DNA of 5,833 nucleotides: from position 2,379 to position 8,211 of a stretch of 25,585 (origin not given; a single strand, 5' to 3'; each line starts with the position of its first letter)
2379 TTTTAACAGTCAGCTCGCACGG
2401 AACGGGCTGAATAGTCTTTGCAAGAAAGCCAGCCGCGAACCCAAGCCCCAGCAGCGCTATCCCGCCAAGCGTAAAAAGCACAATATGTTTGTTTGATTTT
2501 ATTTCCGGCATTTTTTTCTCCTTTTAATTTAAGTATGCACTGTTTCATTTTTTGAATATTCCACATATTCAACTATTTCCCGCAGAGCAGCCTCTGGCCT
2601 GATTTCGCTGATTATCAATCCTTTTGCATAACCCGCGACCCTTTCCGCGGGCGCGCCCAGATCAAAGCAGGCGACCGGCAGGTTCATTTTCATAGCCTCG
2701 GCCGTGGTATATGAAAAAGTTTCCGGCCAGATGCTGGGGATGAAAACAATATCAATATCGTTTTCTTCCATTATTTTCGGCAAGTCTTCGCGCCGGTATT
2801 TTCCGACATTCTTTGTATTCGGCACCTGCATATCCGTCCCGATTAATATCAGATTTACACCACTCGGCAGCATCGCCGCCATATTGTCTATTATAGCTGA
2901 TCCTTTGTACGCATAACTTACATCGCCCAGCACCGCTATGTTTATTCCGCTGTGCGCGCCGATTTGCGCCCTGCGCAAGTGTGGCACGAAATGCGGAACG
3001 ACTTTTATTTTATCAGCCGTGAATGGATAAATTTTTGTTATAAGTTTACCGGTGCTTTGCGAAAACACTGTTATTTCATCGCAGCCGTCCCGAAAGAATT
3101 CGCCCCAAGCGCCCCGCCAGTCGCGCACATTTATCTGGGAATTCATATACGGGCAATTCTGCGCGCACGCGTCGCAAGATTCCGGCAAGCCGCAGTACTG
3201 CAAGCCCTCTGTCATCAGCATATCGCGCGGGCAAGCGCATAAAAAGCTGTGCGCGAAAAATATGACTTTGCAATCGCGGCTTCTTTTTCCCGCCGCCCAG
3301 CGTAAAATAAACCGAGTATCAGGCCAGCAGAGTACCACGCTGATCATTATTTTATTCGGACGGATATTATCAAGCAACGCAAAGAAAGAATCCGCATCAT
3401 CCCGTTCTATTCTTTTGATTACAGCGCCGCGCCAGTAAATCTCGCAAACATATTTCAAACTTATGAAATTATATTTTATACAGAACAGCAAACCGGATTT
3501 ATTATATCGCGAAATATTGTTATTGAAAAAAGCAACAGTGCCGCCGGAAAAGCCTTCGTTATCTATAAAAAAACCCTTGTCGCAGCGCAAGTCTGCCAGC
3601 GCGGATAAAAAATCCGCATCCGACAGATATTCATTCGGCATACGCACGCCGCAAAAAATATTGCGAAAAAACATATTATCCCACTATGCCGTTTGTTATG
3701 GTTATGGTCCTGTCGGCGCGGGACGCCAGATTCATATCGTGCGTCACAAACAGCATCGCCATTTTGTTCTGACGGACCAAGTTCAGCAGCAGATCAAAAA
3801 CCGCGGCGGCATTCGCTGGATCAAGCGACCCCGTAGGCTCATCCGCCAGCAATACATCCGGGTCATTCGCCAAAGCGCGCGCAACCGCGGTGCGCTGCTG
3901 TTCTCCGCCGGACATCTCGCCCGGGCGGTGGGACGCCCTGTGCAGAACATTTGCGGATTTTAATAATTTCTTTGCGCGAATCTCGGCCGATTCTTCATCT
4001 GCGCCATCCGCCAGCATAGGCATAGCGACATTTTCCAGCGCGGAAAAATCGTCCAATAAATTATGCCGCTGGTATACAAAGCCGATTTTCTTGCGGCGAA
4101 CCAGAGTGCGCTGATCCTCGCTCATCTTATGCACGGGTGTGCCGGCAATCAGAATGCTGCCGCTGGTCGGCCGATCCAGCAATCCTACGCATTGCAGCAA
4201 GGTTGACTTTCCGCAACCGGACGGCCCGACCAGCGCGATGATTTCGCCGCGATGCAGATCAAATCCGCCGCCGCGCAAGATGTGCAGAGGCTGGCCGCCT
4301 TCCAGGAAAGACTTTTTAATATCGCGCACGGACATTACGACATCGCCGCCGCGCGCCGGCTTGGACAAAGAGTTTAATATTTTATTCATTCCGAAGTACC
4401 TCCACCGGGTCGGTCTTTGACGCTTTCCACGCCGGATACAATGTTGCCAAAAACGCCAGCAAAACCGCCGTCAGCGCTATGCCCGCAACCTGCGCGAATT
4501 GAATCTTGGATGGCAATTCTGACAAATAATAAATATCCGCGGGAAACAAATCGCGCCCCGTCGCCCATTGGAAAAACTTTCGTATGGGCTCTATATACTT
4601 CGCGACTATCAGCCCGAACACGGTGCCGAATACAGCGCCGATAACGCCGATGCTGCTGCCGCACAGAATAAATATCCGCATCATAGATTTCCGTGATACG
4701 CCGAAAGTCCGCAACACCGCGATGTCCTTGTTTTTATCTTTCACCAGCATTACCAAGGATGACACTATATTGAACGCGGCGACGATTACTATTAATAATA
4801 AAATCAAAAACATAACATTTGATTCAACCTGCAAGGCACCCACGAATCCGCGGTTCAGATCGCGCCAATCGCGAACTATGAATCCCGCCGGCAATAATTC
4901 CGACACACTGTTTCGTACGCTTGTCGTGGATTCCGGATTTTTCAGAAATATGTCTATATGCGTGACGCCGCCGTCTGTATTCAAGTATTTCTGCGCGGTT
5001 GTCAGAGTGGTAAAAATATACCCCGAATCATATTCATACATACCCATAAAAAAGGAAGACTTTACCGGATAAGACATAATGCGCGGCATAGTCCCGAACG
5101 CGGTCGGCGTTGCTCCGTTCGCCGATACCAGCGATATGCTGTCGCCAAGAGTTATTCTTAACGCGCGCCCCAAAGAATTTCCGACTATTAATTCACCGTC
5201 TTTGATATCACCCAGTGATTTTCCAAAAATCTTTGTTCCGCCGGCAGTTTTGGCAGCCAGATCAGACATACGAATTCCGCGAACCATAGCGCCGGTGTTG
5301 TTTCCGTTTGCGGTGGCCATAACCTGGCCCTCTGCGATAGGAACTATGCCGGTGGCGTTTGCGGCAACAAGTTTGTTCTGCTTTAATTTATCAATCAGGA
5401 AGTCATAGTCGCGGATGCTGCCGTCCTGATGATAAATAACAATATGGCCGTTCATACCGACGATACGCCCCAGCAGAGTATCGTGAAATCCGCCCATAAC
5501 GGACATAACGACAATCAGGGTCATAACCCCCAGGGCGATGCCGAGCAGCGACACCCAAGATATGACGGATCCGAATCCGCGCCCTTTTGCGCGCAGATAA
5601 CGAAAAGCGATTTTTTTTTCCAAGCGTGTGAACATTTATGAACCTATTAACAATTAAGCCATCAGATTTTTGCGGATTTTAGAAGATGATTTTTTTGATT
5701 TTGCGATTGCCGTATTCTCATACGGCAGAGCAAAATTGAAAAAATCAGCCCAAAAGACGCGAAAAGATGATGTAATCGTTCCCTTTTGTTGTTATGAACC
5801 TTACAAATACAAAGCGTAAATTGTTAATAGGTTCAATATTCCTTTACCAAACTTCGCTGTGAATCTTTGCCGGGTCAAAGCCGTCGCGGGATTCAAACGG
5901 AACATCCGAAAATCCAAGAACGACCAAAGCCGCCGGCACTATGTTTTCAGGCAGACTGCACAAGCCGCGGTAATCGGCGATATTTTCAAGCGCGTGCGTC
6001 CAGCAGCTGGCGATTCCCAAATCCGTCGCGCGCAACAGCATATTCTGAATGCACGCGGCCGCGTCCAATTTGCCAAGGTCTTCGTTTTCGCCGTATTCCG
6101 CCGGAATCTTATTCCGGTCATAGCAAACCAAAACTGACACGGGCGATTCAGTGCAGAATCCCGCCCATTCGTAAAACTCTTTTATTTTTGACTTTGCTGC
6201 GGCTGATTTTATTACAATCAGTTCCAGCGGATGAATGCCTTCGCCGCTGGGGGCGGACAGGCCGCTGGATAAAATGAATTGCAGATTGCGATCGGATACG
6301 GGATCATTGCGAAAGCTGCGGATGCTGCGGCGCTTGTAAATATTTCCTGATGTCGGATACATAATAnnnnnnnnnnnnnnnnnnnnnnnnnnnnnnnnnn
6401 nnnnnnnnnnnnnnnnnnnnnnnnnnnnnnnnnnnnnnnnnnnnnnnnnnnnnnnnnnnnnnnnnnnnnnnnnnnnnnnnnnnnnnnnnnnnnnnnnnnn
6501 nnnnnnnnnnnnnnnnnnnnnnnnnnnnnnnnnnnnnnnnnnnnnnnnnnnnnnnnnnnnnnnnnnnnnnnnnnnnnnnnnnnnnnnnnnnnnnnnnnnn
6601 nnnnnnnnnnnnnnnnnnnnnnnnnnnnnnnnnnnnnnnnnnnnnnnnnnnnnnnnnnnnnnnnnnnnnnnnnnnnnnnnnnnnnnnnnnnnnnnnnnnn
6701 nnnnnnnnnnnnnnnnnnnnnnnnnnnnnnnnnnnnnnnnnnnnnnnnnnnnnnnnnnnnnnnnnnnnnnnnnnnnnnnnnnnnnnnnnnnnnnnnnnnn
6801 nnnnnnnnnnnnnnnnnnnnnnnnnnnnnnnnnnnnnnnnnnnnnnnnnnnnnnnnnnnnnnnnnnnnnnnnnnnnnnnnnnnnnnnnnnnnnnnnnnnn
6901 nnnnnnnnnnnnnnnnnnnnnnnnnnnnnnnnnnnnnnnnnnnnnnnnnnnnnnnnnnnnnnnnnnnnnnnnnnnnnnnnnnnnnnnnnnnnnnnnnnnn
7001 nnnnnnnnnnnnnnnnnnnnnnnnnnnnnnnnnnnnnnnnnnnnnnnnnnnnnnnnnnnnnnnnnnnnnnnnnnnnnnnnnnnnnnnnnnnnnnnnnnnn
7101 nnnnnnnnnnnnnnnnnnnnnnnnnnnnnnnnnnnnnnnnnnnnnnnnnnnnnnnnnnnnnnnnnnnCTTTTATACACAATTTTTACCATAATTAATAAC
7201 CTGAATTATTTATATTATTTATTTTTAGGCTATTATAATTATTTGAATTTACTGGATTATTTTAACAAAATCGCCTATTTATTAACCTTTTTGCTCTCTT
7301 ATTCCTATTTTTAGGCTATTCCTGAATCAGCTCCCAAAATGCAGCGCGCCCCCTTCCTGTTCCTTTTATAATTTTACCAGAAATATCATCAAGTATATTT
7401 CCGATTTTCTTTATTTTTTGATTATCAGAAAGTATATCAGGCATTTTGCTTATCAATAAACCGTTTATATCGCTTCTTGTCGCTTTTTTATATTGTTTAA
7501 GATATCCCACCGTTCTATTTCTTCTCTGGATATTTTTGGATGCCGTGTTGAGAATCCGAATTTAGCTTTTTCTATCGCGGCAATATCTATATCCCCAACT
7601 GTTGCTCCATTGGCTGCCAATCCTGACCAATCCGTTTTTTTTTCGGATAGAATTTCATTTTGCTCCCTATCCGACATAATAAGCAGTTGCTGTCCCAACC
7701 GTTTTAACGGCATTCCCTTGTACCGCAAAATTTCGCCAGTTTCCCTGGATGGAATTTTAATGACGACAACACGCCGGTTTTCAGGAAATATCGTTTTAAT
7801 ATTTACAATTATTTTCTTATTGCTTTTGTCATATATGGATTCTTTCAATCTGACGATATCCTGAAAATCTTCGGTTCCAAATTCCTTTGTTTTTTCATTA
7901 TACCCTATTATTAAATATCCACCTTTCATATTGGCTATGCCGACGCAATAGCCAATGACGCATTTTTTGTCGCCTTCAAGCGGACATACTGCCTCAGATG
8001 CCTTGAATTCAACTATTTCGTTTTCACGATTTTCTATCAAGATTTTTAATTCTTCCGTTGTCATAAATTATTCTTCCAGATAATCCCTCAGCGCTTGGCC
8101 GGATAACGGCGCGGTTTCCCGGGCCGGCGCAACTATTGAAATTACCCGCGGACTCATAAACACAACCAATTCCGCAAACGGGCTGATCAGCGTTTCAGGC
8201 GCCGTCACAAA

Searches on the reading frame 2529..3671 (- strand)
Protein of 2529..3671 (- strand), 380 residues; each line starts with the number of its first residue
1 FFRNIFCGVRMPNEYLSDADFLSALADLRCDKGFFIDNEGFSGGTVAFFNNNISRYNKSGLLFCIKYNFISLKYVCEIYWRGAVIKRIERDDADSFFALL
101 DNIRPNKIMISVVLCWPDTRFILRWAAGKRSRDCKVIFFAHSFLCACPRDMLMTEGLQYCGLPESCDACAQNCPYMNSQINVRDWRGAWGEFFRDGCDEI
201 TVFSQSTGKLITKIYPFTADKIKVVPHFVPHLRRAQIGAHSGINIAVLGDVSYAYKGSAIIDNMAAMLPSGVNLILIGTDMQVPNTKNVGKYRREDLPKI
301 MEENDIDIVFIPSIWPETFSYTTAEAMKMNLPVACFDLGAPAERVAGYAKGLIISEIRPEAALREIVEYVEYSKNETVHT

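Call 7: search_protein_families(library=pfam, proteins=[window:2529-3671:-], max_evalue=0.001)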
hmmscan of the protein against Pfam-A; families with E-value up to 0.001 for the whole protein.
window:2529-3671:- (380 aa): 3 families
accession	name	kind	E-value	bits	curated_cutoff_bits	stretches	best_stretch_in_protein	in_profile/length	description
PF00534.26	Glycos_transf_1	-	1.2e-07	31.9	26.4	1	289-371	78-157/172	Glycosyl transferases group 1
PF13692.12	Glyco_trans_1_4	-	2.5e-06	28.2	27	1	289-368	64-138/142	Glycosyl transferases group 1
PF13439.12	Glyco_transf_4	-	9.2e-05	23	28.5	0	126-229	89-166/170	Glycosyltransferase Family 4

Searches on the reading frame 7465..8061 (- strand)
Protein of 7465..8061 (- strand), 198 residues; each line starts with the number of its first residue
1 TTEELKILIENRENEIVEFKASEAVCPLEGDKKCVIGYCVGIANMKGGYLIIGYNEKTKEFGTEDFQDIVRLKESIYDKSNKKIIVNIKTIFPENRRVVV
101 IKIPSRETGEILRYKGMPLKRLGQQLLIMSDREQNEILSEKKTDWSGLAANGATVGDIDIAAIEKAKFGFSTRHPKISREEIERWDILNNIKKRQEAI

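Call 7: search_protein_families(library=pfam, proteins=[window:7465-8061:-], max_evalue=0.001)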
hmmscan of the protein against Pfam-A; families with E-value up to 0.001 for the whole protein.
window:7465-8061:- (198 aa): 1 family
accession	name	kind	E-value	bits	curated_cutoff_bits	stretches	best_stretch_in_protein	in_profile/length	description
PF04326.19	SLFN_AlbA_2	-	1.5e-10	42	25.3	1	13-125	1-113/118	Schlafen, AlbA_2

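Call 70: search_protein_families(library=padloc, proteins=[window:7465-8061:-], max_evalue=0.001)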
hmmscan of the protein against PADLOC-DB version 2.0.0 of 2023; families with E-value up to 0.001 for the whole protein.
window:7465-8061:- (198 aa): 0 families
